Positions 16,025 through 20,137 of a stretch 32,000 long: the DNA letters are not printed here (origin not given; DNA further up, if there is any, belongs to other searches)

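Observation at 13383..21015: Five-gene, translationally coupled molybdoenzyme operon with Sre-like accessory genes and no assignable substrate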

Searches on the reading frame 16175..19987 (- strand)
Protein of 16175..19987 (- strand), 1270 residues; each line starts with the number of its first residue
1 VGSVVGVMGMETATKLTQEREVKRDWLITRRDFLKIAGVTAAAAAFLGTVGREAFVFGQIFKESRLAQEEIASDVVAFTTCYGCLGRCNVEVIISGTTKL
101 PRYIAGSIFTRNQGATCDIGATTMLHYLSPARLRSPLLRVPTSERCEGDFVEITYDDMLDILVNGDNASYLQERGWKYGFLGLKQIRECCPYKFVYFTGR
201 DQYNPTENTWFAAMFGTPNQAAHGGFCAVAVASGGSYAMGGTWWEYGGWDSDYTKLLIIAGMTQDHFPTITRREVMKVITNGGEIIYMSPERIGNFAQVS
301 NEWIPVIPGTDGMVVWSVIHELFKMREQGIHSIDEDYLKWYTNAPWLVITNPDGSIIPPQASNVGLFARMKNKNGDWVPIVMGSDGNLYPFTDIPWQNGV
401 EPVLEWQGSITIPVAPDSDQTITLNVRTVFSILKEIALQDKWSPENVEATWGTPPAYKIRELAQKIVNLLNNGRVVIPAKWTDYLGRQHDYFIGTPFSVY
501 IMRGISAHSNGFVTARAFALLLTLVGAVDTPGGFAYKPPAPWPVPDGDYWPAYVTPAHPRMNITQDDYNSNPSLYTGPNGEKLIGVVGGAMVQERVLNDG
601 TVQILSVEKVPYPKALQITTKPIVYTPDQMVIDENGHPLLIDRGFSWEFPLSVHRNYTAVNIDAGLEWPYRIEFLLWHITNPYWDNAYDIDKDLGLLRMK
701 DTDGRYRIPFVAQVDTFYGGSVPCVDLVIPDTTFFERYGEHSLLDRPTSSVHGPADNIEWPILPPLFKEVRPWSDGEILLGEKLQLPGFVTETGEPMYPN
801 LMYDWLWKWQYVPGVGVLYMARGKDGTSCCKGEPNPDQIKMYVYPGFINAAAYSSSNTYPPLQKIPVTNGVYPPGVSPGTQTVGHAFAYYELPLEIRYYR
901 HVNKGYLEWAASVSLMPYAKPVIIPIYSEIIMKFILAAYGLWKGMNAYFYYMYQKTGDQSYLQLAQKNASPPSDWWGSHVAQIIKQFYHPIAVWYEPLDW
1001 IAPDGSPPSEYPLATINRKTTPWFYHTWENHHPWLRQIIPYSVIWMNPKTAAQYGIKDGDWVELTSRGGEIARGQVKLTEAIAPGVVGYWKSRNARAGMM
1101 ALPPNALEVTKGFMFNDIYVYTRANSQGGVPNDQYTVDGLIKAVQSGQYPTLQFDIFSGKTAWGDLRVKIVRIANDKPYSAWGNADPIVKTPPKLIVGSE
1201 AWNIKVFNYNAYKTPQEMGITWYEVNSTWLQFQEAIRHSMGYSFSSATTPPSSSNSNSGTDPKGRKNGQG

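Call 5: search_protein_families(library=pfam, proteins=[window:16175-19987:-], max_evalue=0.01)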
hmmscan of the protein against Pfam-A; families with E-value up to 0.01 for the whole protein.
window:16175-19987:- (1270 aa): 2 families
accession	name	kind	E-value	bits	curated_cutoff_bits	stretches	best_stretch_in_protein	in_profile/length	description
PF01568.27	Molydop_binding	-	7.9e-17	61.7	26.8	1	1020-1088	7-75/110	Molydopterin dinucleotide binding domain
PF10518.14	TAT_signal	-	9.1e-06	25.8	22.7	1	28-46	2-20/21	TAT (twin-arginine translocation) pathway signal sequence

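Call 6: search_protein_families(library=ncbifam, proteins=[window:16175-19987:-], max_evalue=0.01)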
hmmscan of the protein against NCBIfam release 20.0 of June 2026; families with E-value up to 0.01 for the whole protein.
window:16175-19987:- (1270 aa): 19 families
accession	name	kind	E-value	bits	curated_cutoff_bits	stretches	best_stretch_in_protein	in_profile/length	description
NF012032.0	PRK15488.1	equivalog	1.8e-21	75.9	694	2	28-324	3-268/759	thiosulfate reductase PhsA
NF011567.1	PRK14991.1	equivalog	2e-20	72.2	1750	2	110-395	134-436/1022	tetrathionate reductase subunit TtrA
TIGR02166.1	dmsA_ynfE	subfamily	2.5e-20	72.1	777.7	2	1009-1088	671-747/794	DMSO/selenate family reductase complex A subunit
NF041714.1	arsenate_red_ArrA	equivalog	6.2e-14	51.1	1600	1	29-321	4-280/848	arsenate respiratory reductase molybdopterin-containing subunit ArrA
TIGR01553.1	formate-DH-alph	equivalog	7.9e-13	47.1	814.2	2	28-348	2-310/1009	formate dehydrogenase-N subunit alpha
TIGR01591.1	Fdh-alpha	equivalog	2e-12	46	666.25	2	996-1087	546-637/672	formate dehydrogenase subunit alpha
NF041884.1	selenate_YnfF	exception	5.8e-11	41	1650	1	1034-1099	697-760/798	selenate/tellurate reductase subunit YnfF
TIGR03479.1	DMSO_red_II_alp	subfamily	3.2e-10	38.8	984.75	0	281-467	252-422/913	molybdopterin-dependent oxidoreductase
NF041885.1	selenate_YnfE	exception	1.1e-09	36.7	1675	1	1043-1089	712-757/805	selenate/tellurate reductase subunit YnfE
NF041783.2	mnquin_red_QrcB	equivalog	1.3e-09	36.8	440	1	1043-1088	603-647/695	menaquinone reductase molybdopterin-binding-like subunit QrcB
TIGR00509.1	bisC_fam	subfamily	2.6e-08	32.6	1017.55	1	989-1087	606-701/772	molybdopterin guanine dinucleotide-containing S/N-oxide reductase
NF047855.1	AssmNtatRedNasC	equivalog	1.9e-07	29.8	1100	0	60-163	4-102/708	assimilatory nitrate reductase catalytic subunit NasC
NF011566.1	PRK14990.1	exception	2.1e-07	29.3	1600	1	113-321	100-303/814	dimethylsulfoxide reductase subunit A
NF010055.0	PRK13532.1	equivalog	1.6e-06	26.7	904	1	1002-1072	705-776/830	nitrate reductase catalytic subunit NapA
TIGR01706.1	NAPA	equivalog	1.4e-05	23.7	930.55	1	1001-1072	704-776/830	periplasmic nitrate reductase subunit alpha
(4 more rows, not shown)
